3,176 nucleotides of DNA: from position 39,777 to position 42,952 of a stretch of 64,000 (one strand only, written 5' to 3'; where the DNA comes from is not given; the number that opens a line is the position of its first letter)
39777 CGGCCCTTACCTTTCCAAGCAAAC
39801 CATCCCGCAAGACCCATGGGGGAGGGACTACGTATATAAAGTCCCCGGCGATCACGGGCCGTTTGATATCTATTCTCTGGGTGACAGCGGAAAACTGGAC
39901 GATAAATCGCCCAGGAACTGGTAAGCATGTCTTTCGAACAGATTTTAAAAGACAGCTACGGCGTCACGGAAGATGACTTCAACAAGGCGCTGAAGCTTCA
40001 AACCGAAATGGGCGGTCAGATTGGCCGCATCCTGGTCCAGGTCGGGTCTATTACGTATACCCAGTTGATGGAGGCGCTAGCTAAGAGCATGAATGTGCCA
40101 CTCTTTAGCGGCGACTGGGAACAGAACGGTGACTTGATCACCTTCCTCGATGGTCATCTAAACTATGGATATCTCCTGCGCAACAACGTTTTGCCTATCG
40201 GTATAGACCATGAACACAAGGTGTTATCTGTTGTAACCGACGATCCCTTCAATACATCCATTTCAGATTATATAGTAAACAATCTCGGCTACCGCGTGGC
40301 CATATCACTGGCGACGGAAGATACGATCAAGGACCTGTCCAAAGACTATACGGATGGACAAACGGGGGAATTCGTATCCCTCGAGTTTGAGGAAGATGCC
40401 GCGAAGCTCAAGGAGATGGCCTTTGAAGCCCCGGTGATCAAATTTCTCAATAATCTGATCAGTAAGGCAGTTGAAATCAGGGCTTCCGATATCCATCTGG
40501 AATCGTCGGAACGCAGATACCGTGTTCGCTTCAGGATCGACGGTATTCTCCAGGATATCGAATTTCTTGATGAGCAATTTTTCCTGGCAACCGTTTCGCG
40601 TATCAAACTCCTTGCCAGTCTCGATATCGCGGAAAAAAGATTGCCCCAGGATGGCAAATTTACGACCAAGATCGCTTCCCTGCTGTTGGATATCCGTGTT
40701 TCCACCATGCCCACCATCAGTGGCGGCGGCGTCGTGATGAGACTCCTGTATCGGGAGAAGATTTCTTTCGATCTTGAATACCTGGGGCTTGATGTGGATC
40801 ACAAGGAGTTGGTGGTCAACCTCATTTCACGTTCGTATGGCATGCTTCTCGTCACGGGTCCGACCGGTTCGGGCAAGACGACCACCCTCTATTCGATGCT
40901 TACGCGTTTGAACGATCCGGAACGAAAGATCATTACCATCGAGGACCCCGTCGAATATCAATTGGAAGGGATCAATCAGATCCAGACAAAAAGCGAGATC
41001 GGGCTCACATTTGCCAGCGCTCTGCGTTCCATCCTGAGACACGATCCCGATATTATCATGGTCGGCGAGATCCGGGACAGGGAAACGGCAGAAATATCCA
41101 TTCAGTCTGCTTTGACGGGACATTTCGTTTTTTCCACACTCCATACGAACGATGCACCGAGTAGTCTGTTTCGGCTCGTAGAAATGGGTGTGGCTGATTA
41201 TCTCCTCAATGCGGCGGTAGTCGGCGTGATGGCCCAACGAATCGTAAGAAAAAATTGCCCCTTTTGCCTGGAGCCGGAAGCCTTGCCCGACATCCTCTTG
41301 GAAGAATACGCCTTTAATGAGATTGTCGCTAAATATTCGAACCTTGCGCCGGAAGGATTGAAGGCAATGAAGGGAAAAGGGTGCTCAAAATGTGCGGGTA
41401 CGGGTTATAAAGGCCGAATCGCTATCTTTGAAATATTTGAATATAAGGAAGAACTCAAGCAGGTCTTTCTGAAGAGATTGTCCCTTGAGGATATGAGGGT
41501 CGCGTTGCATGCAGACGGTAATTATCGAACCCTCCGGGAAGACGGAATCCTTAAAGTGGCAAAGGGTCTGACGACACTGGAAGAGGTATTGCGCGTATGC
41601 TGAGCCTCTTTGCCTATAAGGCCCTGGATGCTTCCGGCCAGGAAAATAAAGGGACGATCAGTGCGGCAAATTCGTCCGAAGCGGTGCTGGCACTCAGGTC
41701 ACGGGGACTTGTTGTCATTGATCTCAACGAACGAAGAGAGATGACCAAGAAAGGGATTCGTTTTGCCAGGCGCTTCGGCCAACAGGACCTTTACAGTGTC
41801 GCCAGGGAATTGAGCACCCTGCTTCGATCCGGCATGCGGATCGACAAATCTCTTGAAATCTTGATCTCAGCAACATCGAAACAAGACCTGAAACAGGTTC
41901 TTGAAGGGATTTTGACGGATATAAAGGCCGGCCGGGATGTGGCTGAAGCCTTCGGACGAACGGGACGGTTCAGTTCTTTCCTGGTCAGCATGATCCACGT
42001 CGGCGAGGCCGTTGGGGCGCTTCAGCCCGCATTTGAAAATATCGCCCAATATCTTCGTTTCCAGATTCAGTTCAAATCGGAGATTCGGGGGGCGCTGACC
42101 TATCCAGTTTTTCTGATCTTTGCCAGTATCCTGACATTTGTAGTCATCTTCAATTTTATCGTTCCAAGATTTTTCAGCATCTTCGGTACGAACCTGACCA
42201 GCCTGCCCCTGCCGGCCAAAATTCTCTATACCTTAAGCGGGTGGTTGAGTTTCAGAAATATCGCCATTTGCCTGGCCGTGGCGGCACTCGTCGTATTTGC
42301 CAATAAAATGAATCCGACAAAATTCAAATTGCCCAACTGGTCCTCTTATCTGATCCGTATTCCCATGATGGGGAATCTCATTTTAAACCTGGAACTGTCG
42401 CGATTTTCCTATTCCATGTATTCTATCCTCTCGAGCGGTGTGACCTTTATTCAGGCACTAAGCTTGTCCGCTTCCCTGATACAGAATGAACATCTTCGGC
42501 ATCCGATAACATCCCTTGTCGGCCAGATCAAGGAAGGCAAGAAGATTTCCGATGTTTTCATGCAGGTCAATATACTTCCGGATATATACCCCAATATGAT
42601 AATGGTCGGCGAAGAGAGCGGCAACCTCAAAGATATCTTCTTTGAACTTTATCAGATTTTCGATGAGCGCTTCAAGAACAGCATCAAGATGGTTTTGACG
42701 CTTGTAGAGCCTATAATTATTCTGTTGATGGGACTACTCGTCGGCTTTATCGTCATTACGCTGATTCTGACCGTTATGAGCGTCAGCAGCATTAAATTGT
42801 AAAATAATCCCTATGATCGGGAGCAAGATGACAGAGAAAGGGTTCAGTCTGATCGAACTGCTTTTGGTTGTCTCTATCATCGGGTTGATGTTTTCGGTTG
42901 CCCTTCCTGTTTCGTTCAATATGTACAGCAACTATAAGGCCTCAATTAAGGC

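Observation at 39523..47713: Complete-looking T2SS-like pseudopilus operon without secretin or prepilin peptidase, embedded in a polysaccharide locus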

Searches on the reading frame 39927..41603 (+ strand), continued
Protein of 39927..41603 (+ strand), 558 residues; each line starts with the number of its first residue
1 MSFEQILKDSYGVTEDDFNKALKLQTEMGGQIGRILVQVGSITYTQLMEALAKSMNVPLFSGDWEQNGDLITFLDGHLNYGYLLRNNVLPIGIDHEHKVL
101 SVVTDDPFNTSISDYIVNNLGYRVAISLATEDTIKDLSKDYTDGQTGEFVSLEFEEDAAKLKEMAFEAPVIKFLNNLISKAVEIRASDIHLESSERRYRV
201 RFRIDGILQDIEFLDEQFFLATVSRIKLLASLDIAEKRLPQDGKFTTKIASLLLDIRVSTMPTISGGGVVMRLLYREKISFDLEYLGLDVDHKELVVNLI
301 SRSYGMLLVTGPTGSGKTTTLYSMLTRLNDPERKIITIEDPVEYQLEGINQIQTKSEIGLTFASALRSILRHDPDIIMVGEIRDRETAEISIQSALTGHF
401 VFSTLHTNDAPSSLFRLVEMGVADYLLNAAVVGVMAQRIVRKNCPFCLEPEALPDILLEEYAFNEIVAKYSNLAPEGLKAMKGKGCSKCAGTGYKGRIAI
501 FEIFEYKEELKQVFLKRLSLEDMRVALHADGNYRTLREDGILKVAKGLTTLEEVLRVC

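Call 26: find_encoding_contigs(protein=P0123, flank=10000, max_places=3)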
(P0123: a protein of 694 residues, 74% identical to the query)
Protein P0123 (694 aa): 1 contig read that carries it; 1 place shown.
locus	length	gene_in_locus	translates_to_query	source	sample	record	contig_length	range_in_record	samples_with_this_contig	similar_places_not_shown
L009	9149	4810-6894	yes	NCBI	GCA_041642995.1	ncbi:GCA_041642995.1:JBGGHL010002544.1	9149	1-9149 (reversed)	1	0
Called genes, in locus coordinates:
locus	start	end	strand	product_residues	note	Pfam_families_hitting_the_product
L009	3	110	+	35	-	?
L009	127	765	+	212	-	-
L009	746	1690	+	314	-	PF21687:T2SSK_1st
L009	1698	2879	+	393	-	-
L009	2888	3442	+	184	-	-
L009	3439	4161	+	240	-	-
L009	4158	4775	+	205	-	PF01464:SLT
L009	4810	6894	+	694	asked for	PF03958:Secretin_N (weak), PF00263:Secretin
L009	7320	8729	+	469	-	-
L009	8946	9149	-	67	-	?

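Call 53: find_encoding_contigs(protein=P0050, flank=10000, max_places=1)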
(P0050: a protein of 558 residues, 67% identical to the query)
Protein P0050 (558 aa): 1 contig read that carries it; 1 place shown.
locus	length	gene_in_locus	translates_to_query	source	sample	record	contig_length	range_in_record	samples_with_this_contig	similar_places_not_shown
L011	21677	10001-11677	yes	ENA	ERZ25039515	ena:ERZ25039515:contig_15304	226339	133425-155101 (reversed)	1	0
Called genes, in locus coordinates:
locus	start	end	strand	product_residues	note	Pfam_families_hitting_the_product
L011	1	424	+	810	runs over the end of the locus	PF13424:TPR_12, PF13414:TPR_11, PF13424:TPR_12, PF00515:TPR_1, PF07719:TPR_2, PF13414:TPR_11, PF00515:TPR_1, PF13424:TPR_12, +43 more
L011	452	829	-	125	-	PF10066:DUF2304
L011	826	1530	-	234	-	PF00535:Glycos_transf_2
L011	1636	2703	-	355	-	PF00535:Glycos_transf_2, PF10111:Glyco_tranf_2_2, PF13641:Glyco_tranf_2_3, PF13506:Glyco_transf_21 (weak), PF13632:Glyco_trans_2_3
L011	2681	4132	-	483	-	PF02310:B12-binding, PF04055:Radical_SAM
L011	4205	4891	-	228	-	PF08241:Methyltransf_11, PF13649:Methyltransf_25, PF13847:Methyltransf_31 (faint)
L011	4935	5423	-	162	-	PF04101:Glyco_tran_28_C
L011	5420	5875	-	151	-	PF08660:Alg14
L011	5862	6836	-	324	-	PF13439:Glyco_transf_4, PF00534:Glycos_transf_1 (weak), PF13692:Glyco_trans_1_4 (weak), PF13524:Glyco_trans_1_2 (weak)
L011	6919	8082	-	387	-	PF13439:Glyco_transf_4, PF20706:GT4-conflict, PF00534:Glycos_transf_1, PF13692:Glyco_trans_1_4, PF13524:Glyco_trans_1_2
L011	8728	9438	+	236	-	PF00005:ABC_tran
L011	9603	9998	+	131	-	PF07963:N_methyl, PF08334:T2SSG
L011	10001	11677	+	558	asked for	PF05157:MshEN (weak), PF00437:T2SSE, PF25199:nSTAND_NTPase5 (faint)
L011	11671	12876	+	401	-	PF28597:T2SSF_N, PF00482:T2SSF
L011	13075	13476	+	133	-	-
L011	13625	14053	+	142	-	-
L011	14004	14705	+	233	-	PF07963:N_methyl (weak)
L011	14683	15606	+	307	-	PF21687:T2SSK_1st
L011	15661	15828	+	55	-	-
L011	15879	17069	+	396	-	-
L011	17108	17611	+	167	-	-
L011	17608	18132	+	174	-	-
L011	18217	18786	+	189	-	-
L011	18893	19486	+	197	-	PF01464:SLT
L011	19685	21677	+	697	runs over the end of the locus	PF03958:Secretin_N (weak), PF00263:Secretin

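Call 54: find_encoding_contigs(protein=P0115, flank=10000, max_places=1)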
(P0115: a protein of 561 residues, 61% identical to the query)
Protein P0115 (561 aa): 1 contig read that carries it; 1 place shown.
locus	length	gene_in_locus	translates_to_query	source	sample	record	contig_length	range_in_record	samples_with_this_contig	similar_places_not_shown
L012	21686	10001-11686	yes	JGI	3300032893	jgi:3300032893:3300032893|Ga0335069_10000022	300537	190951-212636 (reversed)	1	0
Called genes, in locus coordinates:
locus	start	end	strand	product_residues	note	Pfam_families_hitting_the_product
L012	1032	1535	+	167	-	-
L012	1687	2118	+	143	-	PF07963:N_methyl (weak)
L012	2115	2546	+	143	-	-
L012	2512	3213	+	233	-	PF07963:N_methyl (weak)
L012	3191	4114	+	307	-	PF21687:T2SSK_1st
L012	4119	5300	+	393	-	-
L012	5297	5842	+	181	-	-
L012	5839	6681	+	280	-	-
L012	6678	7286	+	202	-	PF01464:SLT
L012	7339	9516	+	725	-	PF03958:Secretin_N, PF00263:Secretin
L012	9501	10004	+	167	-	PF08334:T2SSG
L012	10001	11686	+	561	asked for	PF05157:MshEN (weak), PF00437:T2SSE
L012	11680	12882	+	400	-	PF28597:T2SSF_N, PF00482:T2SSF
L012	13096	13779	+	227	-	-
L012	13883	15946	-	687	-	PF13414:TPR_11, PF00515:TPR_1, PF13181:TPR_8, PF13414:TPR_11, PF00515:TPR_1, PF13414:TPR_11, PF13424:TPR_12, PF13432:TPR_16, +20 more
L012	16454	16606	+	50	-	-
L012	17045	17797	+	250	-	-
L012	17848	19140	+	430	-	PF12849:PBP_like_2 (weak)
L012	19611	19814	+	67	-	-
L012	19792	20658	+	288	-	-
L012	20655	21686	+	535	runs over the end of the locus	PF07244:POTRA (weak), PF08479:POTRA_2, PF03865:ShlB, PF01103:Omp85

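Call 59: search_protein_families(library=ncbifam, proteins=[L006:7957-9600:+, L002:8463-9083:+], max_evalue=0.01)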
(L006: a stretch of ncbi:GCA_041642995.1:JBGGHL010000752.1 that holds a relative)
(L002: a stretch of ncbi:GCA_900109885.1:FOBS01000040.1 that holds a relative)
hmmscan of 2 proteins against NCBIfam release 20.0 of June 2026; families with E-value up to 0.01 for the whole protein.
L006:7957-9600:+ (547 aa): 13 families
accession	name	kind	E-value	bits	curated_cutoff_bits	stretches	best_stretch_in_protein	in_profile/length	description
TIGR02276.1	beta_rpt_yvtn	repeat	7.9e-57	189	27.85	6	123-164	1-42/42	beta-propeller repeat protein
TIGR03866.1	PQQ_ABC_repeats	subfamily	2.8e-56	190.9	287.3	3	29-169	7-138/310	PQQ-dependent catabolism-associated beta-propeller protein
NF052340.1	hydrazine_beta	equivalog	4.3e-28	98.4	560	3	114-264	33-185/372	hydrazine synthase subunit beta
NF041770.1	CFI_box_CTERM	domain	9.5e-28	95.8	40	1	447-515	1-69/69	CFI-box-CTERM domain-containing protein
NF052342.1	hydrazine_BC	exception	1.1e-22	80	1250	3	111-258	36-185/690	hydrazine synthase subunit beta-gamma fusion subunit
NF052460.1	L-NosZ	equivalog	7.7e-20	70.8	700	2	43-177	154-279/480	clade III lactonase-type nitrous-oxide reductase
NF052280.1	7_blade_YncE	equivalog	2.1e-16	59.6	400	2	113-331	74-304/338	7-bladed beta-propeller protein YncE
NF048007.1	MmpL3Stblzr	equivalog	1.5e-09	37.5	600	1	55-331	40-313/366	MmpL3/TtfA transport complex stabilizer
NF008258.1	PRK11028.1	equivalog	2.3e-06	26.9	370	1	146-316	26-208/330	6-phosphogluconolactonase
TIGR03907.1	QH_beta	equivalog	2.5e-06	26.9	223.2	1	138-185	13-62/338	quinohemoprotein amine dehydrogenase subunit beta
NF038117.1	choice_anch_I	subfamily_domain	3.6e-06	26.1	300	1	258-323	70-145/458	choice-of-anchor I family protein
NF050136.1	PGL_lacton_Staph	exception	1e-05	24.7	500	0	155-231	188-273/341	6-phosphogluconolactonase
NF053768.1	CIS12_fam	equivalog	0.00036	19.3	860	1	107-265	37-192/715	CIS12 family contractile injection system protein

L002:8463-9083:+ (206 aa): 4 families
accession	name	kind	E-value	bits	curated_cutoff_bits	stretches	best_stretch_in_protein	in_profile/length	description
NF033554.9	floc_PepA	equivalog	2e-07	31.1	80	1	178-204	234-260/261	flocculation-associated PEP-CTERM protein PepA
TIGR03370.1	VPLPA-CTERM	domain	0.00016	21.6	25.35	1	181-204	1-24/25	VPLPA-CTERM sorting domain-containing protein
NF041927.1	Xrt_dep_XDP1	equivalog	0.0024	17.9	125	0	149-203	194-241/242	exosortase-dependent surface protein XDP1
NF041538.1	PEP_EDSA_1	subfamily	0.0032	17.2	100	1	121-203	232-306/307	EDSAP-1 family PEP-CTERM protein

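Call 61: find_encoding_contigs(protein=P0122, flank=10000, max_places=4)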
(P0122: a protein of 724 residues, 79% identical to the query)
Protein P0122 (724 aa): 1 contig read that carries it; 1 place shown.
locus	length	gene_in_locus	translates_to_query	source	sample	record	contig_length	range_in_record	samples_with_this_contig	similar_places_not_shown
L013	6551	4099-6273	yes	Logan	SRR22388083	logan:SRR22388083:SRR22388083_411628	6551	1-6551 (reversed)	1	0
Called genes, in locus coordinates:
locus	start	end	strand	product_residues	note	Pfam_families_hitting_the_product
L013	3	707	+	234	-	?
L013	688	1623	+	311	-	PF21687:T2SSK_1st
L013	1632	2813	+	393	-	-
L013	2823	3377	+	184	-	-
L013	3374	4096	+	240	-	-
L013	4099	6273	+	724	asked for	PF03958:Secretin_N, PF00263:Secretin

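Call 64: find_related_loci(query=A3, collection=genome_contigs, flank=10000)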
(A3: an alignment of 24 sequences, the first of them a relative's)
Query A3 (558 aa) in genome_contigs; peptide patterns used: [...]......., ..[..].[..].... (x = any residue, [..] = any of these).
600 stretches matched a pattern (row limit reached: there are more); 598 encode a relative of the query (tblastn E <= 1e-3); the best 80 are kept; 80 distinct loci.
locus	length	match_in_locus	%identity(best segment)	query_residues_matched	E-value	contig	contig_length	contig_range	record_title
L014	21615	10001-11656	45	3-557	5e-139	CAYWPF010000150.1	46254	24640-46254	MAG TPA_asm: uncultured Enterobacteriaceae bacterium isolate SRP092796_co2_762 genome assembly, contig: k141_4349105, wh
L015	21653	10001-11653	43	3-557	6e-136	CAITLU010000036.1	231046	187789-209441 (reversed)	uncultured bacterium isolate LJ-5-9m_bin-0318 genome assembly, contig: bin-0318:36/67, whole genome shotgun sequence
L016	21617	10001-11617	42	18-557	5e-133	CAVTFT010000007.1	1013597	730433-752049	MAG: uncultured beta proteobacterium isolate MFD00822.bin.1.66 genome assembly, contig: contig_31165, whole genome shotg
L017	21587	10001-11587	44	13-557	1e-137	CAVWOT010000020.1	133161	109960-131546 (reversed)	MAG: Bryobacterales bacterium isolate MFD09567.bin.2.8 genome assembly, contig: contig_38205, whole genome shotgun seque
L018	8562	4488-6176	41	3-556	1e-130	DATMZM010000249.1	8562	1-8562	MAG TPA_asm: Thermoanaerobaculia bacterium isolate SMAG_U11135 k141_2816535, whole genome shotgun sequence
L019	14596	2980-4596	42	18-556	9e-130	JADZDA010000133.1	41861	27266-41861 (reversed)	MAG: Burkholderiales bacterium isolate SJ753 c_000000632520, whole genome shotgun sequence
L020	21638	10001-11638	42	5-557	8e-129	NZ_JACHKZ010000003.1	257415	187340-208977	Comamonas odontotermitis strain S00124 Ga0436309_03, whole genome shotgun sequence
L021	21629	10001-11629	43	13-557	1e-128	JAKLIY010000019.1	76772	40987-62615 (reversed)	MAG: Proteobacteria bacterium isolate RA.bin98 RA.bin98_19, whole genome shotgun sequence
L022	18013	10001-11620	42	17-557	4e-128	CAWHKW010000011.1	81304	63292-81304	MAG: uncultured beta proteobacterium isolate MFD02840.bin.1.387 genome assembly, contig: contig_150059, whole genome sho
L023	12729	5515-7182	42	5-556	3e-127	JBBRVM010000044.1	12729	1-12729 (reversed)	MAG: Burkholderiales bacterium isolate La3_metabat2.149 La3_metabat2.149_K_619932_L_12729_cov_9.0000, whole genome shotg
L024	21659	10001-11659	42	2-557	3e-127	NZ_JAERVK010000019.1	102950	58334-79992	Candidatus Methylomicrobium oryzae strain RS1 NODE_19_length_102950_cov_115.394616, whole genome shotgun sequence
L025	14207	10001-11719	41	3-557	2e-126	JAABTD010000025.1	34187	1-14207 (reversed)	MAG: Desulfobacteraceae bacterium isolate S20.Bin143 Scaffold_415, whole genome shotgun sequence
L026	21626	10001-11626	43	17-558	6e-130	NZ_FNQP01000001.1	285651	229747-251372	Thiothrix caldifontis strain DSM 21228, whole genome shotgun sequence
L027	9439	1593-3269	41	2-558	2e-125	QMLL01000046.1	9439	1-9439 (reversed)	MAG: Deltaproteobacteria bacterium isolate B119_G9 B119_Guay9_scaffold_09577, whole genome shotgun sequence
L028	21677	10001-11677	41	2-557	2e-125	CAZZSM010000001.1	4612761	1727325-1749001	MAG: Candidatus Entotheonella sp. DD2 isolate Candidatus Entotheonella baccata DD2 genome assembly, contig: DD2_1, whole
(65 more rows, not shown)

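Call 96: search_protein_families(library=pfam, proteins=[L009:7320-8729:+], max_evalue=0.01)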
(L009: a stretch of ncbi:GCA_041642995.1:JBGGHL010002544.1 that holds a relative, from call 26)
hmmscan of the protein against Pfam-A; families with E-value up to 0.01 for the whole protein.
L009:7320-8729:+ (469 aa): 0 families

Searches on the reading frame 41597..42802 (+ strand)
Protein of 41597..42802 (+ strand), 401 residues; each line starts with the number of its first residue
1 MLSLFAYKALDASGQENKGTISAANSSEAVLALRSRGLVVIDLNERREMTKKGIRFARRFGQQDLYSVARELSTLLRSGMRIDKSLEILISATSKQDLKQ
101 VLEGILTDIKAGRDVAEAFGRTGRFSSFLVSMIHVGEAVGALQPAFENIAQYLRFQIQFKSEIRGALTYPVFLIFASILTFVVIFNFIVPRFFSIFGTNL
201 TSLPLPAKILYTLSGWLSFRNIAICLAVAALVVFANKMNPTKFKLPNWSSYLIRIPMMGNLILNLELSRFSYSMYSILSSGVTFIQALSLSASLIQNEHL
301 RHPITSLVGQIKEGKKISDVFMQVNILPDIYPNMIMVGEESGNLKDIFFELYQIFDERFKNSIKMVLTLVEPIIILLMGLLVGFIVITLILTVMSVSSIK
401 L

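Call 4: search_protein_families(library=pfam, proteins=[window:41597-42802:+], max_evalue=0.1)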
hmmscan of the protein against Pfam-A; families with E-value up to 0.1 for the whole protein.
window:41597-42802:+ (401 aa): 2 families
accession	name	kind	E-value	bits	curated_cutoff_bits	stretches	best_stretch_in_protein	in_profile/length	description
PF00482.28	T2SSF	-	8.8e-49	165.1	25.2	2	69-190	2-125/125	Type II secretion system (T2SS), protein F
PF16737.10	PHF12_MRG_bd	-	0.05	13.7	27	0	231-247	12-28/40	PHD finger protein 12 MRG binding domain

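Call 5: search_protein_families(library=ncbifam, proteins=[window:41597-42802:+], max_evalue=0.1)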
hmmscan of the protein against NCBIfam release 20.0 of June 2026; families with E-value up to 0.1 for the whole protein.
window:41597-42802:+ (401 aa): 6 families
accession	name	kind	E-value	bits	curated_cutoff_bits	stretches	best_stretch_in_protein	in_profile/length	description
TIGR02120.1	GspF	equivalog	4.2e-84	283.1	424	1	5-398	1-399/401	type II secretion system inner membrane protein GspF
NF007861.0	PRK10573.1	equivalog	3.3e-56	191.1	401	1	3-397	5-395/401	protein transport protein HofC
NF052607.1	T4PiliAsmPilCThrm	equivalog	2.8e-52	178.1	700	1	3-396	2-400/406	type IV pilus assembly protein PilC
NF047826.1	T3SSXpsF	equivalog_domain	2.1e-50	171.7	650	1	3-394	2-398/405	type II secretion system protein XpsF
NF052606.1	T4PiliAsmPilCMyx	equivalog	4.9e-48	164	700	1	4-397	21-415/419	type IV pilus assembly protein PilC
NF041012.2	T4P_ComGB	equivalog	4.7e-35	121.5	240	1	68-390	6-324/332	competence type IV pilus assembly protein ComGB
